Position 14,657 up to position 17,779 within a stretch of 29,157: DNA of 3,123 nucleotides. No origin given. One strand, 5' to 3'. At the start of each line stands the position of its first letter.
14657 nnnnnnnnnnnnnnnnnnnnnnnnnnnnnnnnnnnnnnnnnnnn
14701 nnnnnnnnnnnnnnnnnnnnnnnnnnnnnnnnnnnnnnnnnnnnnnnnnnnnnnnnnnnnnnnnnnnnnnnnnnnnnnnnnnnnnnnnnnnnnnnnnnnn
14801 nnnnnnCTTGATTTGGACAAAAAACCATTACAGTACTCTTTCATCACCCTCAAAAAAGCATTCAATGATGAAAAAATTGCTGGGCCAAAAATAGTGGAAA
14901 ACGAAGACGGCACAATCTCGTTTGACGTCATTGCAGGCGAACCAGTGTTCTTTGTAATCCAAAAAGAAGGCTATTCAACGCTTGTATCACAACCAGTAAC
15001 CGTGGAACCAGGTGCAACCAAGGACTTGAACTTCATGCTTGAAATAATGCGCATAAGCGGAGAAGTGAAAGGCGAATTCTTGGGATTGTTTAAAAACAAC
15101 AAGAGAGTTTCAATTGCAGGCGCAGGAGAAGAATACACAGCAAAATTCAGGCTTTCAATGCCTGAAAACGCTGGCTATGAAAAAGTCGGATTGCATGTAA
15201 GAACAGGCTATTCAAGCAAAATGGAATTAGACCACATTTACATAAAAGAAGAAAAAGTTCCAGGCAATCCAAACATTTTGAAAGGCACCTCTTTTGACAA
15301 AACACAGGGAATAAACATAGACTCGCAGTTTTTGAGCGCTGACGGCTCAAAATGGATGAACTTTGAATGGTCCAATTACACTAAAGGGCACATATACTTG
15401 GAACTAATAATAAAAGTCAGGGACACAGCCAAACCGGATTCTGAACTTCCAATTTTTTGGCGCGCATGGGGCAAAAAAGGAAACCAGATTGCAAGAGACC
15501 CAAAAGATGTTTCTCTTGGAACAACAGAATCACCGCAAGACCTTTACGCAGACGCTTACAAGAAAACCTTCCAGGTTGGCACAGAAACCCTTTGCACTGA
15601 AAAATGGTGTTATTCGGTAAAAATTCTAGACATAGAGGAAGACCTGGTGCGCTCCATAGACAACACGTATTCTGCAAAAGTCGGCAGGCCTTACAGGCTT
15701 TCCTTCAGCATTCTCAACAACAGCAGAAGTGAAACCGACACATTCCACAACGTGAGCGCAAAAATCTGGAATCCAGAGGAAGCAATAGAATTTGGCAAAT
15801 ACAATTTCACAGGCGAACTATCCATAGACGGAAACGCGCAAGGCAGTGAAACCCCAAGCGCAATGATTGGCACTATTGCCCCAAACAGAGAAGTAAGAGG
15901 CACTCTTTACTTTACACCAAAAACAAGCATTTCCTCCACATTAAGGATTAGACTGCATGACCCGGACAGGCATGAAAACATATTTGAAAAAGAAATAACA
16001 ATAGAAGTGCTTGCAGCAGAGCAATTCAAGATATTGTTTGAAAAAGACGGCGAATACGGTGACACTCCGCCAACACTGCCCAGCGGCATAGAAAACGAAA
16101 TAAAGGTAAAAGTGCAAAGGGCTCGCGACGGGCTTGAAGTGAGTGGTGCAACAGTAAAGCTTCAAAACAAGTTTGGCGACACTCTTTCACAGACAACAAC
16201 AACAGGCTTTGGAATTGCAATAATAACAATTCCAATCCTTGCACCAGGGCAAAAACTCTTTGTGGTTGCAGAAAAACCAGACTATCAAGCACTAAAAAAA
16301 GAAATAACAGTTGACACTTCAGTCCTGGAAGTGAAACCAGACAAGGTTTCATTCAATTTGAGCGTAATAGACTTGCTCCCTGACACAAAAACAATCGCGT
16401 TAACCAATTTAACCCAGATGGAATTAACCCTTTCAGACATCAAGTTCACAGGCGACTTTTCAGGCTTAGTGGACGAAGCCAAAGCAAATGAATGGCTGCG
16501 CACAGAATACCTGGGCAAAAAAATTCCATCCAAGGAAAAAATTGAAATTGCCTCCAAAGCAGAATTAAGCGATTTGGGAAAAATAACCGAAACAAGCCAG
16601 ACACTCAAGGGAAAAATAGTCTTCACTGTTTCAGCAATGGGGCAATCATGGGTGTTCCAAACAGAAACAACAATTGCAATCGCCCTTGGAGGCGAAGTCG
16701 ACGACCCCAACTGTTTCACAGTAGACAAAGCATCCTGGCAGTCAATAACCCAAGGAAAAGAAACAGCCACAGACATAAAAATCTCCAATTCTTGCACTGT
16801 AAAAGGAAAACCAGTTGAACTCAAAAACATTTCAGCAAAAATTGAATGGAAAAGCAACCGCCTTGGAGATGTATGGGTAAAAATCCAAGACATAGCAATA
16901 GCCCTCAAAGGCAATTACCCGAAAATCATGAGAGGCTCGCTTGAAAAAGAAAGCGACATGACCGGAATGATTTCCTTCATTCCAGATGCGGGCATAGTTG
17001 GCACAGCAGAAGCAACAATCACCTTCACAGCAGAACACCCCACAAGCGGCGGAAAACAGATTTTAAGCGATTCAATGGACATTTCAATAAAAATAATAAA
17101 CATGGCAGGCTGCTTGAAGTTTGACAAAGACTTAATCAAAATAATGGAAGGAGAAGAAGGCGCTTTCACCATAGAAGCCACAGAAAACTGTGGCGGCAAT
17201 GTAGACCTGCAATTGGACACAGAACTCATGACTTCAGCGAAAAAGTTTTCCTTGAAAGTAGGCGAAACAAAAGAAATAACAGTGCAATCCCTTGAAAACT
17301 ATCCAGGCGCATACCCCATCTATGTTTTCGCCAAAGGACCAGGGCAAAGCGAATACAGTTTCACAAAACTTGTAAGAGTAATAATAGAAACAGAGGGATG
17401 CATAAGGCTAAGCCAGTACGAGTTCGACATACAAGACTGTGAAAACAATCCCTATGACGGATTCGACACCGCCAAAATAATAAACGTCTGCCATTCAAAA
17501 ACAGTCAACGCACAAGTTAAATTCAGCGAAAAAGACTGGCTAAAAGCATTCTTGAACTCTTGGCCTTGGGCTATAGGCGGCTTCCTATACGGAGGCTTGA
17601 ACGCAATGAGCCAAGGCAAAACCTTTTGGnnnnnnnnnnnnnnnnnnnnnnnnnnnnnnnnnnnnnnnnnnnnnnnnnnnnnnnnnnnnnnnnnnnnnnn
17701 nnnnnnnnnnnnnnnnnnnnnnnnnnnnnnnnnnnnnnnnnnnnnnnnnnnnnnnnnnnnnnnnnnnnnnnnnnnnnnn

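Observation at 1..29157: One-strand locus of at least four divergent giant paralogs (about 2,350-2,950 aa) plus one pilin-like gene: a candidate uncharacterised cell-surface apparatus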

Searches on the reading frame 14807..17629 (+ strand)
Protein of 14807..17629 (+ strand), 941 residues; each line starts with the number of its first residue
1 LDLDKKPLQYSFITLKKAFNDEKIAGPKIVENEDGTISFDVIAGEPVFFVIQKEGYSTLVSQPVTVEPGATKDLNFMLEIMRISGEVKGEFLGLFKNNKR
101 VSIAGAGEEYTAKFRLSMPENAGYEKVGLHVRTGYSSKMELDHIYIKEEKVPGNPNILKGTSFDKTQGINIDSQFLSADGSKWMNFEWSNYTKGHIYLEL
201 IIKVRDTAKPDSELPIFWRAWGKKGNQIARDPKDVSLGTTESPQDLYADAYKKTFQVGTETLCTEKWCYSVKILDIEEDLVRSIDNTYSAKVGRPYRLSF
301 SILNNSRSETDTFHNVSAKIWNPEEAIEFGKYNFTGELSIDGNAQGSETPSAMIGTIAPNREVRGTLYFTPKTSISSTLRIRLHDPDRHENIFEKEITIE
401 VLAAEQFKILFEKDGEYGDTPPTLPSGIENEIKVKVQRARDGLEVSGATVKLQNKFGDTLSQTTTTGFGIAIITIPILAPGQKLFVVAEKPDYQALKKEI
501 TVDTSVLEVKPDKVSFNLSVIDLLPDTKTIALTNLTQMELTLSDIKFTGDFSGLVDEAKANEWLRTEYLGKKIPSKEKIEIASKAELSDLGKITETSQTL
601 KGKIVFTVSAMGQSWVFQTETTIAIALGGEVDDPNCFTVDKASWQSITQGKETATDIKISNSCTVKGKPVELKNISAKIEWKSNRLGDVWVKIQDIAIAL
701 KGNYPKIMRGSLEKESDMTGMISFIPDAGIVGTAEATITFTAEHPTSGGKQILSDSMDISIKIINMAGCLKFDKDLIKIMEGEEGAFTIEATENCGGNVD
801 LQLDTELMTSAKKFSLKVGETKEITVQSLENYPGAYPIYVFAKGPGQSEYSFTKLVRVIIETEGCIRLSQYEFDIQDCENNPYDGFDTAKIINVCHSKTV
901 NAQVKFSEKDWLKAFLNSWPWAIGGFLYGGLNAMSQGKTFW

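Call 48: predict_structure(alignment_id=A2)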
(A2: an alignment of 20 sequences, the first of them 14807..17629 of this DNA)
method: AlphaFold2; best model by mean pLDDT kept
length: 941 residues; sequences in the alignment: 20
mean_pLDDT: 83.5   pTM: 0.50
mean pLDDT of the five models: 83.5, 83.3, 82.1, 81.7, 81.4
residues with pLDDT >= 90: 310; 70-90: 524; 50-70: 77; < 50: 30
segments of 3 or more residues with pLDDT < 50: 870-890, 905-910
pLDDT, mean of each block of 10 residues (from residue 1): 87 91 90 89 90 88 88 87 76 91 91 89 86 92 93 88 88 82 90 83 90 94 89 89 88 92 89 86 83 91 86 91 91 93 90 91 93 87 90 91 84 87 86 89 88 87 89 87 88 84 89 85 83 91 91 87 89 91 88 77 92 89 78 85 80 88 81 88 85 82 79 85 82 86 77 89 73 81 83 77 85 84 80 73 76 79 59 43 42 53 48 54 66 61 56
secondary structure, 60 per line:
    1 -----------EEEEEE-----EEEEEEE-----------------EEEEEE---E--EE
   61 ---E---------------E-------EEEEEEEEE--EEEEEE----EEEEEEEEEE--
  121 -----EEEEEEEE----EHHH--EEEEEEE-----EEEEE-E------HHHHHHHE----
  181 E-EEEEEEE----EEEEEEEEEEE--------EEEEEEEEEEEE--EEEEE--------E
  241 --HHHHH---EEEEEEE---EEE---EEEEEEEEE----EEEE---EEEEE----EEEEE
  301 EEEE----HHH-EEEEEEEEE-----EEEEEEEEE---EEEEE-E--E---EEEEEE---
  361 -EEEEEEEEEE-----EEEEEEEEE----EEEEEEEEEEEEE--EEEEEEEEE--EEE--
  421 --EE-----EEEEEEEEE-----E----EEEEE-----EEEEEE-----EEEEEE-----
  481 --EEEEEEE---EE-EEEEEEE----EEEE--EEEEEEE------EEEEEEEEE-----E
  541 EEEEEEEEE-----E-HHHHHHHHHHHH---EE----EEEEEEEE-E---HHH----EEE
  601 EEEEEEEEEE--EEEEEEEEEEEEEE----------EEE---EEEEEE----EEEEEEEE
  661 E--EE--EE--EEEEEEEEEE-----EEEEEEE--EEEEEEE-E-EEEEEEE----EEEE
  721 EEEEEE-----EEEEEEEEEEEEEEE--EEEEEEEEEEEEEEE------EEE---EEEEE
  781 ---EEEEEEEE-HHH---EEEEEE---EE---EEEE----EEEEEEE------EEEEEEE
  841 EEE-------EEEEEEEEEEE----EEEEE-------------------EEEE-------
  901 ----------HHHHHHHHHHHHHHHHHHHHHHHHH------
elements in order (helices of 4 or more, strands of 3 or more residues): E12-17 E23-29 E47-52 E88-96 E99-104 E109-118 E126-133 E144-150 E156-160 H169-175 E183-189 E194-204 E213-224 E227-231 H243-247 E251-257 E261-263 E267-275 E280-283 E287-291 E296-304 E313-321 E327-335 E339-343 E352-357 E362-371 E377-385 E390-402 E405-413 E416-418 E430-438 E449-453 E459-464 E470-475 E483-489 E496-502 E507-510 E513-519 E526-534 E540-549 H557-568 E578-585 E598-610 E613-626 E637-639 E643-648 E653-661 E672-681 E687-693 E696-702 E706-712 E717-726 E732-746 E749-763 E770-772 E776-780 E784-791 E799-804 E813-816 E821-827 E834-843 E851-861 E866-870 E890-893 H911-935
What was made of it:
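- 15062..15634 (+): The same domain in D. It is among the most conserved stretches of the N-terminal half, with (near-)invariant G, H, R, K, W, R, P, D, Y and a C-x4-C pair. The model is all-beta with pLDDT about 82-94 (call 48).
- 15635..17539 (+): Further Ig-like/beta-sandwich domains of D (aa ~816-1450), including a seventh CarboxypepD_reg-like unit and two Cys-bracketed domains. AlphaFold2 model of aa 540-1480, mean pLDDT 83.5, all-beta (call 48).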

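Call 53: fold_search(model_id=the predicted structure, library=pdb)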
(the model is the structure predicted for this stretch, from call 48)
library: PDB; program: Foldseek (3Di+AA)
matches with E <= 10: 1877; with E <= 0.001: 439
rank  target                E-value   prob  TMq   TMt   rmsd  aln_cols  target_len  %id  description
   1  7sqc_O0               3.7e-23  1.00  0.13  0.11  48.7       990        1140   10  Ciliary C1 central pair apparatus isolated from Chlamydomonas reinhardtii (released 2022-04-13)
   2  9ijj_h                6.2e-22  1.00  0.14  0.10  42.7      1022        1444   10  In situ structure of the central apparatus in mouse sperm axoneme. (released 2025-06-04)
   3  7sqc_2B               1.8e-21  1.00  0.16  0.20  49.6       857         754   11  Ciliary C1 central pair apparatus isolated from Chlamydomonas reinhardtii (released 2022-04-13)
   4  7sqc_2A               4.6e-21  1.00  0.15  0.18  50.1       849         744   11  Ciliary C1 central pair apparatus isolated from Chlamydomonas reinhardtii (released 2022-04-13)
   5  9ijj_4I               5.5e-21  1.00  0.14  0.07  62.0       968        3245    9  In situ structure of the central apparatus in mouse sperm axoneme. (released 2025-06-04)
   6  7som_D                1.0e-20  1.00  0.17  0.11  37.6       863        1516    8  Ciliary C2 central pair apparatus isolated from Chlamydomonas reinhardtii (released 2022-04-13)
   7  9ijj_4G               1.0e-19  1.00  0.14  0.04  32.0       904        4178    9  In situ structure of the central apparatus in mouse sperm axoneme. (released 2025-06-04)
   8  9ijj_4H               1.5e-19  1.00  0.14  0.05  32.2       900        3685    9  In situ structure of the central apparatus in mouse sperm axoneme. (released 2025-06-04)
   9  9u60_E                2.4e-17  1.00  0.10  0.08  42.6      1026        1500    9  C3 convertases zymogen C4b2 in loading state (released 2026-01-14)
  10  9u61_E                2.4e-17  1.00  0.10  0.07  42.1      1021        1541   10  CP/MBL pathways C3 convertase C4b2a and C3 complex (released 2026-01-14)
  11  7q60                  5.2e-17  1.00  0.10  0.08  43.0      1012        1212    9  Structure of TEV cleaved A2ML1 (A2ML1-TE) (released 2022-04-20)
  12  9ijj_4J               1.7e-16  1.00  0.12  0.15  43.4       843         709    9  In situ structure of the central apparatus in mouse sperm axoneme. (released 2025-06-04)
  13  6tav_C                2.5e-16  1.00  0.10  0.08  44.1      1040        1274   10  Crystal structure of endopeptidase-induced alpha2-macroglobulin (released 2021-05-12)
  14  6h04_A                2.6e-16  1.00  0.10  0.08  42.8      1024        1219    9  Closed conformation of the Membrane Attack Complex (released 2018-12-19)
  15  9u5z_E                3.0e-16  1.00  0.10  0.07  42.7       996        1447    9  C3 convertases zymogen C4b2 in activation state (released 2026-01-14)
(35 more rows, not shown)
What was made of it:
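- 15635..17539 (+): Foldseek finds generic tandem Ig/ASH/MG arrays at TM 0.1-0.2 (call 53).
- Closest known: Giant Ig-like-repeat surface adhesins of bacteria. Same: PrgB Ig domains appear in Foldseek (call 53).
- Foldseek gives tandem Ig/MG arrays (call 53). Foldseek hits to A2M, complement C3/C5, CD109 and TEP1 at E 1e-14 to 1e-17 (call 53). The hits are below Pfam cut-offs, and TM-scores are about 0.1, so the match is to a generic beta-sandwich string (call 53).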

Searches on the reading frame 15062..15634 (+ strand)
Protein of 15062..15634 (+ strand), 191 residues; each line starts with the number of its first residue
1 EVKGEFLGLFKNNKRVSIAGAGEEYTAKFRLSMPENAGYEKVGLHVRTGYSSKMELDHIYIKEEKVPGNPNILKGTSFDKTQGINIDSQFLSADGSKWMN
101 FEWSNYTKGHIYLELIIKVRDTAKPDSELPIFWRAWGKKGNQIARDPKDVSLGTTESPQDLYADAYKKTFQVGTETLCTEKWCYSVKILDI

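Call 83: find_homologous_proteins(query=A4, max_evalue=0.001)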
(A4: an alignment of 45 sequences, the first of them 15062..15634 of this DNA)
Query A4 (45 sequences): 1012 candidates shared short words with the query, none scored E <= 0.001.
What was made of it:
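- Tried and rejected: This is a word-index limitation and is uninformative (call 83).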

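Call 84: search_solved_structures(query=A4, max_evalue=10)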
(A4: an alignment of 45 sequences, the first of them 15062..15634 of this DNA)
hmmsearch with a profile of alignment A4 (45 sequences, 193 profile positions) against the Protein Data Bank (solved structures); distinct sequences matched with E-value up to 10: 2.
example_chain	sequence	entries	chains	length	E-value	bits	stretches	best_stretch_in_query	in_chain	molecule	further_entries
9hmi_A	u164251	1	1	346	0.65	12.9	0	15-45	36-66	Integrin alpha-5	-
9hmh_A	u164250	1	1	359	0.71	12.7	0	15-45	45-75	Integrin alpha-5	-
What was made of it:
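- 15062..15634 (+): No PDB relative: the best profile E-value is 0.65 (call 84).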
